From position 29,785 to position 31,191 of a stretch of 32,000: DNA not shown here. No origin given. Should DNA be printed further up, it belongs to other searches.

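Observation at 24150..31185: Candidate undescribed archaeal surface-filament/adhesin system: prepilin-like mini-protein operon around a 987-aa glycoprotein, with no assembly ATPase nearby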

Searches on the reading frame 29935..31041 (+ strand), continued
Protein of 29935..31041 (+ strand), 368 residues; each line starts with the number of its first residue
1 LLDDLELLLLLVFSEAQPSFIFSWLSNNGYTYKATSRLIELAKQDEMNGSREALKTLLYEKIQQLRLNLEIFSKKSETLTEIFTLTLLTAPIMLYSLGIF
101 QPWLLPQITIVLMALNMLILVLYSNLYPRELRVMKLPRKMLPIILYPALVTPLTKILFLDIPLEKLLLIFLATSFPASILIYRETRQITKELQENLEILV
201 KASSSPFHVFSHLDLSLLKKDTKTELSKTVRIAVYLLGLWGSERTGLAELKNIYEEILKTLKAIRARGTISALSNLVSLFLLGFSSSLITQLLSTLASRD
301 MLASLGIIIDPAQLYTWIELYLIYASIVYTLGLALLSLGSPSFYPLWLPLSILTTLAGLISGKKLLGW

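Call 59: search_dna_similar(query=L005:6559-7860:-, collection=plasmids, mode=protein, max_rows=25, max_evalue=0.00001)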
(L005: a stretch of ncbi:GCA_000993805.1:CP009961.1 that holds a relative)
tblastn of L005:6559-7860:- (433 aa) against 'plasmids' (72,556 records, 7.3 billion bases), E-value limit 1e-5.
Records with a match: 755; places in all: 763; records where one place covers at least 80% of the query: 0.
Best place of each record, by identity: <60% 755.
By first word of the organism name: Bacillus 146; Pseudomonas 132; Escherichia 95; Neisseria 50; Rhizobium 43; uncultured 38; Ralstonia 34; Pseudosulfitobacter 28; Klebsiella 21; Vibrio 15; and 64 more.
By predicted mobility (MOB-suite, as given by PLSDB): conjugative 415; non-mobilizable 281; mobilizable 59.
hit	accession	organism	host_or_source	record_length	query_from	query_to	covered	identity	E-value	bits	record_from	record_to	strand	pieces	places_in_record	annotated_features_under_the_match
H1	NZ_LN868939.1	Nocardia farcinica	not known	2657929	46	373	76%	26.4%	2e-6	58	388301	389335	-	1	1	none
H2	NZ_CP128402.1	Candidatus Chlorohelix allophototropha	Single colony of Candidatus Chlorohelix ...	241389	35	326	67%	28.3%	1e-7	62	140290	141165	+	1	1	ATPase, T2SS/T4P/T4SS family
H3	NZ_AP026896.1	Aeromonas caviae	Microbe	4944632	95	349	59%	31.3%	3e-8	64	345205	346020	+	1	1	none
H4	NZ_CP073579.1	Photobacterium sp. GJ3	-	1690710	85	374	67%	27.4%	3e-9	67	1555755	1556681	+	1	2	record has no annotation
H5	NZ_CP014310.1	Burkholderia sp. PAMC 26561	single cell,lichen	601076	70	363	68%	26.6%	3e-7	61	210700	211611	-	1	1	CpaF family protein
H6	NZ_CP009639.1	Bacillus cereus 03BB108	Dust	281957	84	370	66%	27.2%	3e-7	61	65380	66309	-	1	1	ATPase, T2SS/T4P/T4SS family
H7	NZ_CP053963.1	Bacillus cereus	-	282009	84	370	66%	27.2%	3e-7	61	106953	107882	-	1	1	ATPase, T2SS/T4P/T4SS family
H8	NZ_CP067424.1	Skermanella sp. TT6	Homo sapiens,single cell,skin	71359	44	322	64%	27.5%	3e-8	64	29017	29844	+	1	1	ATPase, T2SS/T4P/T4SS family | hypothetical protein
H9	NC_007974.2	Cupriavidus metallidurans CH34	-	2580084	84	363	65%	27.4%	4e-8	63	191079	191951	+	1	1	none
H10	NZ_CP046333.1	Cupriavidus metallidurans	sedimentation pond in a zinc factory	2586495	84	363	65%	27.4%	4e-8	63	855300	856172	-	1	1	none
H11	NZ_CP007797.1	Azospirillum argentinense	Triticum aestivum L.,Root,wheat ...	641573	84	372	67%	26.2%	9e-10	69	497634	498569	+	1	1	CpaF family protein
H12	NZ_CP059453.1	Azospirillum brasilense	Prokaryotes,soil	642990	84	372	67%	26.2%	2e-9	67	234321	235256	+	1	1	CpaF family protein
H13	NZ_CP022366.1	Azospirillum sp. TSH58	single cell,paddy soils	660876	84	372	67%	26.2%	1e-8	65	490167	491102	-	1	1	CpaF family protein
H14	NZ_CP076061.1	Cupriavidus sp. EM10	Pure-cultured cell,sewage water sludge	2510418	84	363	65%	26.8%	3e-6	57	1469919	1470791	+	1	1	none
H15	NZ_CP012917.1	Azospirillum brasilense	Digitaria eriantha,microbe,root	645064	84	372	67%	25.9%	1e-8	65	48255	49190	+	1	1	CpaF family protein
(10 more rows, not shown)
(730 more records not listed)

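Call 60: list_cluster_members(proteins=[P0033, P0042])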
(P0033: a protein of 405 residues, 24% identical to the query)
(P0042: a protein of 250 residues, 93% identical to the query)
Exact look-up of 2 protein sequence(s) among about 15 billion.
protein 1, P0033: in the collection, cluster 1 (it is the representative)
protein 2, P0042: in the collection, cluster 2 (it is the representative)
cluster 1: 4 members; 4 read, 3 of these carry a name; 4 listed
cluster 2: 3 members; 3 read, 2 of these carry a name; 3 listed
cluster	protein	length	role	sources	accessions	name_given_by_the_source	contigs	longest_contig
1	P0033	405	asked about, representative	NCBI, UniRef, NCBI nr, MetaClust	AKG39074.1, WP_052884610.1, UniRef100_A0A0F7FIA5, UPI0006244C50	hypothetical protein MA03_07240 [Infirmifilum uzonense] | Type II secretion system protein GspF domain-containing protein n=1 Tax=Infirmifilum ... | hypothetical protein [Infirmifilum uzonense]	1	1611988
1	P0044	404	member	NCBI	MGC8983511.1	MAG: hypothetical protein ACP5KA_07175 [Desulfurococcaceae archaeon]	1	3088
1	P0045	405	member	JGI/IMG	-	hypothetical protein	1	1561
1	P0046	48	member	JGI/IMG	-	-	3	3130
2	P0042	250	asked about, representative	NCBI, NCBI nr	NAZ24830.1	MAG: hypothetical protein GU357_03610, partial [Thermofilum sp.] | hypothetical protein [Thermofilum sp.]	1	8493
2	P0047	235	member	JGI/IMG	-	hypothetical protein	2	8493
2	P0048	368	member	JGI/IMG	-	-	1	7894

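Call 61: get_annotated_region(hit=H11, flank=4000)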
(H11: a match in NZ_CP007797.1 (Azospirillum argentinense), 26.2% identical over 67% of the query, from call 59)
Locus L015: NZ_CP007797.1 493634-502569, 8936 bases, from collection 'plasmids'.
description: Azospirillum argentinense strain Az39 plasmid AbAZ39_p4, complete sequence
organism: Azospirillum argentinense (NCBI taxid 2970906)
taxonomy: Bacteria; Pseudomonadota; Alphaproteobacteria; Rhodospirillales; Azospirillaceae; Azospirillum; Azospirillum argentinense
host: -; source: Triticum aestivum L.,Root,wheat rhizosphere; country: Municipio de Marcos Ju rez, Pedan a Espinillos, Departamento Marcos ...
typing (MOB-suite, as given by PLSDB): non-mobilizable
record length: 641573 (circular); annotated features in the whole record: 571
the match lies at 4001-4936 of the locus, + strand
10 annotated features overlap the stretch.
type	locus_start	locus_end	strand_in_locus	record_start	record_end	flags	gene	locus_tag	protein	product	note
CDS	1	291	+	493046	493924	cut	cpaB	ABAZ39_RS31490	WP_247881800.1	Flp pilus assembly protein CpaB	-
CDS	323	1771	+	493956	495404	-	-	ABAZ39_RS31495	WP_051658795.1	type II and III secretion system protein family protein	-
CDS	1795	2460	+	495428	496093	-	-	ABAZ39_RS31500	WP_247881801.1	CpaD family pilus assembly lipoprotein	-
CDS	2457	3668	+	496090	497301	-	-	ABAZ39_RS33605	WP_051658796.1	AAA family ATPase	-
CDS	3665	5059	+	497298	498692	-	-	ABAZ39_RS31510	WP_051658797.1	CpaF family protein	-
CDS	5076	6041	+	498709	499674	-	-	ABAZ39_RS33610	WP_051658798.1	type II secretion system F family protein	-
CDS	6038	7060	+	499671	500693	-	-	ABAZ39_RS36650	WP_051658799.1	type II secretion system F family protein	-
CDS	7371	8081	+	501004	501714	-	-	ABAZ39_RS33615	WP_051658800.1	tetratricopeptide repeat protein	-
CDS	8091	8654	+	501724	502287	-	-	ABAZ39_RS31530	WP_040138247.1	TadE family protein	-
CDS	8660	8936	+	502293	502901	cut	-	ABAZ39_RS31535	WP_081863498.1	TadE/TadG family type IV pilus assembly protein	-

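Call 62: get_annotated_region(hit=H6, flank=4000)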
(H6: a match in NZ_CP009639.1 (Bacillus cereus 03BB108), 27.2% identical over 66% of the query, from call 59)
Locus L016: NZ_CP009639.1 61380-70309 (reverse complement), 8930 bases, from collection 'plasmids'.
description: Bacillus cereus 03BB108 plasmid pBFI_1, complete sequence
organism: Bacillus cereus 03BB108 (NCBI taxid 451709)
taxonomy: Bacteria; Bacillota; Bacilli; Bacillales; Bacillaceae; Bacillus; Bacillus cereus; Bacillus cereus 03BB108
host: -; source: Dust; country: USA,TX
typing (MOB-suite, as given by PLSDB): non-mobilizable; replicon rep_cluster_170; mating-pair formation MPF_T
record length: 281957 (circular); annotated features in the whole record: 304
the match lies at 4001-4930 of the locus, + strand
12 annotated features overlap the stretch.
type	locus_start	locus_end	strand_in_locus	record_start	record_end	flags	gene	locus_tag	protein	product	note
CDS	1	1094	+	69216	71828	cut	-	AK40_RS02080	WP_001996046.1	PQQ-binding-like beta-propeller repeat protein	-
CDS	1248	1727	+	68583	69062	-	-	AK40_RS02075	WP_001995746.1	hypothetical protein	-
CDS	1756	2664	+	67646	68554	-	-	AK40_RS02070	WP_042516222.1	RcpC/CpaB family pilus assembly protein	-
CDS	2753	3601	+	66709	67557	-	-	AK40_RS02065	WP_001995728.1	hypothetical protein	-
CDS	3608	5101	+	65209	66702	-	-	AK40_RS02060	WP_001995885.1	ATPase, T2SS/T4P/T4SS family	-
CDS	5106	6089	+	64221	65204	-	-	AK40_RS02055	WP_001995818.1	type II secretion system F family protein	-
CDS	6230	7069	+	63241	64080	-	-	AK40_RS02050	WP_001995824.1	hypothetical protein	-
CDS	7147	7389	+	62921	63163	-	-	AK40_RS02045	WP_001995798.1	hypothetical protein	-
CDS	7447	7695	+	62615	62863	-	-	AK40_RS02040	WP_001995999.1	hypothetical protein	-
CDS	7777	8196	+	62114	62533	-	-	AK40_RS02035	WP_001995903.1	DUF4320 family protein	-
CDS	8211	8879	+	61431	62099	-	-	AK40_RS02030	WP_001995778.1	hypothetical protein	-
CDS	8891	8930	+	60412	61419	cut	-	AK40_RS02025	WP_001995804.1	hypothetical protein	-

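Call 63: get_annotated_region(hit=H2, flank=4000)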
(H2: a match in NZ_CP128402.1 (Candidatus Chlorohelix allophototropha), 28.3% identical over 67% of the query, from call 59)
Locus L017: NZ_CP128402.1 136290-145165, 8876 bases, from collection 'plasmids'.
description: Candidatus Chlorohelix allophototropha isolate L227-S17 plasmid unnamed2, complete sequence
organism: Candidatus Chlorohelix allophototropha (NCBI taxid 3003348)
taxonomy: Bacteria; Chloroflexota; Chloroflexia; Candidatus Chloroheliales; Candidatus Chloroheliaceae; Candidatus Chlorohelix; Candidatus Chlorohelix allophototropha
host: -; source: Single colony of Candidatus Chlorohelix allophototropha from a non-axenic enrichment (subculture 19.9); ...; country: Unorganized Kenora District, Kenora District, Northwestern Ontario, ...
typing (MOB-suite, as given by PLSDB): non-mobilizable
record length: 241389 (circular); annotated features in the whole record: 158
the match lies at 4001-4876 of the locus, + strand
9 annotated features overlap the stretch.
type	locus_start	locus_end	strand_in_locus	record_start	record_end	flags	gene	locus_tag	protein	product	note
CDS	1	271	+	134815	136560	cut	-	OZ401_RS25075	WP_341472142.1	hypothetical protein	-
CDS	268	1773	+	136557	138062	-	-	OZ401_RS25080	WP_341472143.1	NlpC/P60 family protein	-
CDS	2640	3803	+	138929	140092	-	-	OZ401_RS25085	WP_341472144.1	RcpC/CpaB family pilus assembly protein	-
CDS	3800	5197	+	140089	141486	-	-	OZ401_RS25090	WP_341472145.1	ATPase, T2SS/T4P/T4SS family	-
CDS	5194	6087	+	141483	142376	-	-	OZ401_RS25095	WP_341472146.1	type II secretion system F family protein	-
CDS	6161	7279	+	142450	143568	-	-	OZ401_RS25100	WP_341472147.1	type II secretion system F family protein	-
CDS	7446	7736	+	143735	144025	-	-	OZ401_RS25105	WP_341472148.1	hypothetical protein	-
CDS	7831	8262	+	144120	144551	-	-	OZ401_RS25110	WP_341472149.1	TadE/TadG family type IV pilus assembly protein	-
CDS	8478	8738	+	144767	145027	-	-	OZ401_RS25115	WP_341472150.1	hypothetical protein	-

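Call 73: list_cluster_members(proteins=[P0004, P0005, P0006, P0007, P0008, P0009, P0010, P0014, P0017, P0019])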
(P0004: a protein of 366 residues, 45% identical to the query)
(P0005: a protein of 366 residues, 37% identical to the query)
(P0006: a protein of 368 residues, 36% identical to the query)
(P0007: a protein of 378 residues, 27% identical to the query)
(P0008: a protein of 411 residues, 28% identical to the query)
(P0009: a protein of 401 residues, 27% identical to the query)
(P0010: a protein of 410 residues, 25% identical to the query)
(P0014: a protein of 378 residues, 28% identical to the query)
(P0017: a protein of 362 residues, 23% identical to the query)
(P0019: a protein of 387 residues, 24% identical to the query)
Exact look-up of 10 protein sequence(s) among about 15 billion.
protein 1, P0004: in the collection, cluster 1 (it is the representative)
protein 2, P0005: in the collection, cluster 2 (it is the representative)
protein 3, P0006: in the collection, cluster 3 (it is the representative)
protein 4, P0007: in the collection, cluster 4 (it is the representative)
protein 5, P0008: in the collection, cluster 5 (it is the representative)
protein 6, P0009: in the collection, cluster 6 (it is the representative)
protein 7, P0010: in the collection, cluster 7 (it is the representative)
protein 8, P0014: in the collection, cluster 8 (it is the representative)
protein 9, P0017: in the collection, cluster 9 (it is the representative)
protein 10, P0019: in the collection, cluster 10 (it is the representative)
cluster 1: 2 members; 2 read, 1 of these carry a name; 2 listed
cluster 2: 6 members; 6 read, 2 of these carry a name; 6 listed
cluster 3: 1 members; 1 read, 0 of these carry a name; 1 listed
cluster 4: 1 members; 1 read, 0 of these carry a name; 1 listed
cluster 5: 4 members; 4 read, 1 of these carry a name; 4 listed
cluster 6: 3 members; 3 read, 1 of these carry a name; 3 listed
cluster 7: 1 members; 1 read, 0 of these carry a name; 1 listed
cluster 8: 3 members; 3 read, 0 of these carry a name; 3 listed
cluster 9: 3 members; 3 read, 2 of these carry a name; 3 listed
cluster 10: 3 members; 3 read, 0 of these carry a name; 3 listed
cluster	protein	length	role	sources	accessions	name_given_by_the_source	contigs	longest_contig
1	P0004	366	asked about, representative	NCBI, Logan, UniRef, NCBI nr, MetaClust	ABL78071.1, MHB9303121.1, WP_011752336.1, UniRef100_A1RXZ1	hypothetical protein [Thermofilum pendens] | Uncharacterized protein n=1 Tax=Thermofilum pendens (strain DSM 2475 / Hrk 5) ... | status=active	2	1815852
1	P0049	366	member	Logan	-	-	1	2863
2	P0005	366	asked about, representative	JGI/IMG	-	-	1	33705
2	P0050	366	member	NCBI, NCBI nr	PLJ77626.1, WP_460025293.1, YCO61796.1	hypothetical protein [Infirmifilum sp. SLHALR2] | MAG: hypothetical protein B7L53_05810 [Thermofilum sp. NZ13]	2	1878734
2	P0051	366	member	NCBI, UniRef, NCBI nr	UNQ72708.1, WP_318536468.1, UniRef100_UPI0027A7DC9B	hypothetical protein [Infirmifilum sp. NZ] | hypothetical protein n=1 Tax=Infirmifilum sp. NZ TaxID=2926850 RepID=UPI0027A7DC9B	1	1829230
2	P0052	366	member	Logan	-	-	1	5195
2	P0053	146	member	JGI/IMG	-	-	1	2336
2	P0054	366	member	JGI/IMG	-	-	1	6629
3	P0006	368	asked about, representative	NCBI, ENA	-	-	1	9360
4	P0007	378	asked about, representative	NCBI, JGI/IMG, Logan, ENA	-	-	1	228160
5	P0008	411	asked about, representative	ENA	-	-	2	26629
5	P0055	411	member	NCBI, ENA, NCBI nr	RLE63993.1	MAG: hypothetical protein DRN53_01370 [Thermoprotei archaeon]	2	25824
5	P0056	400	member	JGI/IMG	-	-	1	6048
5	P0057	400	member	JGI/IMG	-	-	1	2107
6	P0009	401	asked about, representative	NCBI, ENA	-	-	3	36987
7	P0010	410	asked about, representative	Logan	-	-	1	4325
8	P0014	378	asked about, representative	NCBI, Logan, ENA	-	-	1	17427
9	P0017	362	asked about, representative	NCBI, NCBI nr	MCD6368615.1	MAG: hypothetical protein J7L38_02315 [Thermoproteales archaeon] | hypothetical protein [Thermoproteales archaeon]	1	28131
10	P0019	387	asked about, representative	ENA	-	-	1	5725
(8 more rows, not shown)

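Call 74: find_encoding_contigs(protein=P0004, flank=10000, max_places=1)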
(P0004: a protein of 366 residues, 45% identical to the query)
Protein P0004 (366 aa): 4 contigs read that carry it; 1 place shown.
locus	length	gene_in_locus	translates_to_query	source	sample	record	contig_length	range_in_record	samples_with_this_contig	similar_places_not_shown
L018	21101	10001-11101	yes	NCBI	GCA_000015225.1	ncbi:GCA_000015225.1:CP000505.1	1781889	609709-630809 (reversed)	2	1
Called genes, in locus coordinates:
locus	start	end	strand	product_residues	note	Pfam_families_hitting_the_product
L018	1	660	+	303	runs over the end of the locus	PF00557:Peptidase_M24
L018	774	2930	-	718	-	PF02359:CDC48_N, PF02933:CDC48_2, PF05496:RuvB_N, PF00004:AAA, PF17862:AAA_lid_3, PF00004:AAA, PF17862:AAA_lid_3, PF09336:Vps4_C (weak), +20 more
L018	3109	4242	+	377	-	PF01926:MMR_HSR1 (weak), PF10662:PduV-EutP (faint), PF16897:MMR_HSR1_Xtn, PF02824:TGS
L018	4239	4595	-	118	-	-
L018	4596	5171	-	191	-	-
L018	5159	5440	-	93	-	-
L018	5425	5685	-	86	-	-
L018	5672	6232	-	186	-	-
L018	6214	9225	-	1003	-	-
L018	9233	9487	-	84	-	-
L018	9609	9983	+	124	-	-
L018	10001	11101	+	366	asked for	-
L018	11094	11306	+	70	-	-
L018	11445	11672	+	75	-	PF01037:AsnC_trans_reg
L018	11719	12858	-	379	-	PF04406:TP6A_N, PF20768:Topo_VI_alpha, PF21180:TOP6A-Spo11_Toprim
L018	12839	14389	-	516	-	PF02518:HATPase_c, PF13589:HATPase_c_3, PF09239:Topo-VIb_trans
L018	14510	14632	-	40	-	-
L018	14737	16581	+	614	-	PF02540:NAD_synthase (weak), PF01507:PAPS_reduct, PF12838:Fer4_7 (weak), PF13237:Fer4_10 (weak), PF14697:Fer4_21 (faint)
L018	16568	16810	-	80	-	-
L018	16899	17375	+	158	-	-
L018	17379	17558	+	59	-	PF07754:Ribosomal_aS21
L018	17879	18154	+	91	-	PF00736:EF1_GNE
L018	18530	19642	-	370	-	PF01380:SIS (faint), PF10432:bact-PGI_C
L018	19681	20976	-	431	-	PF13393:tRNA-synt_His, PF00587:tRNA-synt_2b, PF03129:HGTP_anticodon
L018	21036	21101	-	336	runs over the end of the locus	PF04055:Radical_SAM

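Call 86: list_cluster_members(proteins=[P0011, P0012, P0013, P0015, P0016, P0018, P0020, P0021, P0022, P0023])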
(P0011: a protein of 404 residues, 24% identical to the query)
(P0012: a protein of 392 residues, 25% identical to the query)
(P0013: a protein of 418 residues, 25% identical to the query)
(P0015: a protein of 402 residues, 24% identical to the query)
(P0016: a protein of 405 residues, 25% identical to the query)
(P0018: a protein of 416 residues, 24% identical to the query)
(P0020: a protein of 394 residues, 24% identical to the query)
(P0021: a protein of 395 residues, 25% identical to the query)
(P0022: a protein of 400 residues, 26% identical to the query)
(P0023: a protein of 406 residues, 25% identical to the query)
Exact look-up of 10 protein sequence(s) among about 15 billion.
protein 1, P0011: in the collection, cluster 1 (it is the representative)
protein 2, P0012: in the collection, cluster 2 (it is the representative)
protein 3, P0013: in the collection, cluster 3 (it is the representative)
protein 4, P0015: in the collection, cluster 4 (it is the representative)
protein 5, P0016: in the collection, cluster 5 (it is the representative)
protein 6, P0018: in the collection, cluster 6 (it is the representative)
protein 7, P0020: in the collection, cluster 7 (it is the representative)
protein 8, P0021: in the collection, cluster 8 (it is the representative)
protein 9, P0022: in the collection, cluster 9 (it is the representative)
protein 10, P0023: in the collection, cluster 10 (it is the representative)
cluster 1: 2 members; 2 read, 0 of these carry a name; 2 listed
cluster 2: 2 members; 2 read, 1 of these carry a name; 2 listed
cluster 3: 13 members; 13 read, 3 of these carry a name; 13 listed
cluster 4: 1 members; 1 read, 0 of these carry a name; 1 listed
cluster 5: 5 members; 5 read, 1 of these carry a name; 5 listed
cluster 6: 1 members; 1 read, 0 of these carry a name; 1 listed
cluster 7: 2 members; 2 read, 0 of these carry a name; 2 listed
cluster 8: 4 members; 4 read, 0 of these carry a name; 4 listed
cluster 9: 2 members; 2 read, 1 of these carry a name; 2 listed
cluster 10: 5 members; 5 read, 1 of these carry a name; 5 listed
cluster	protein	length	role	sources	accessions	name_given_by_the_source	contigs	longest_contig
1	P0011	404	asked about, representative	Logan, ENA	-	-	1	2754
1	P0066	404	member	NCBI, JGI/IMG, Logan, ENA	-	-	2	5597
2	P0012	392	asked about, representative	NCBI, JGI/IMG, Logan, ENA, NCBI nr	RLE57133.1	MAG: hypothetical protein DRJ40_02105 [Thermoprotei archaeon]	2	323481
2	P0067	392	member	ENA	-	-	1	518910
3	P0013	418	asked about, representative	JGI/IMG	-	-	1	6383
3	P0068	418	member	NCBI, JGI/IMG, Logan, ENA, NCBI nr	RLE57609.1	MAG: hypothetical protein DRJ32_07420 [Thermoprotei archaeon]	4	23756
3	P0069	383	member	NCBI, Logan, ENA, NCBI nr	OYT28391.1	MAG: hypothetical protein B6U94_08565 [Thermofilum sp. ex4484_79]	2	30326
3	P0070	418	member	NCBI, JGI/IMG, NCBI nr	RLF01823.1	MAG: hypothetical protein DRJ64_10105 [Thermoprotei archaeon]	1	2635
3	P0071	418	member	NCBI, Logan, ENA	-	-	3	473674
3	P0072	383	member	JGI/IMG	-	-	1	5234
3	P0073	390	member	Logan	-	-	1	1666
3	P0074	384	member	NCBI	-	-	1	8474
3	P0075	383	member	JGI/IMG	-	-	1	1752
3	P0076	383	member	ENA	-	-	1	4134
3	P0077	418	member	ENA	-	-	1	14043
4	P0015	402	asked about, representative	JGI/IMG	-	-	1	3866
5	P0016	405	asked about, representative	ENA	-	-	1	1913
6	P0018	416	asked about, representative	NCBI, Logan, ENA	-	-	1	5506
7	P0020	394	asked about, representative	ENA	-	-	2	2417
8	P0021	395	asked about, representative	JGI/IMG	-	-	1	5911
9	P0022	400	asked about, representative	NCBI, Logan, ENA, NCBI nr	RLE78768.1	MAG: hypothetical protein DRJ52_09835 [Thermoprotei archaeon]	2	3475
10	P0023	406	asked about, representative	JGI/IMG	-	-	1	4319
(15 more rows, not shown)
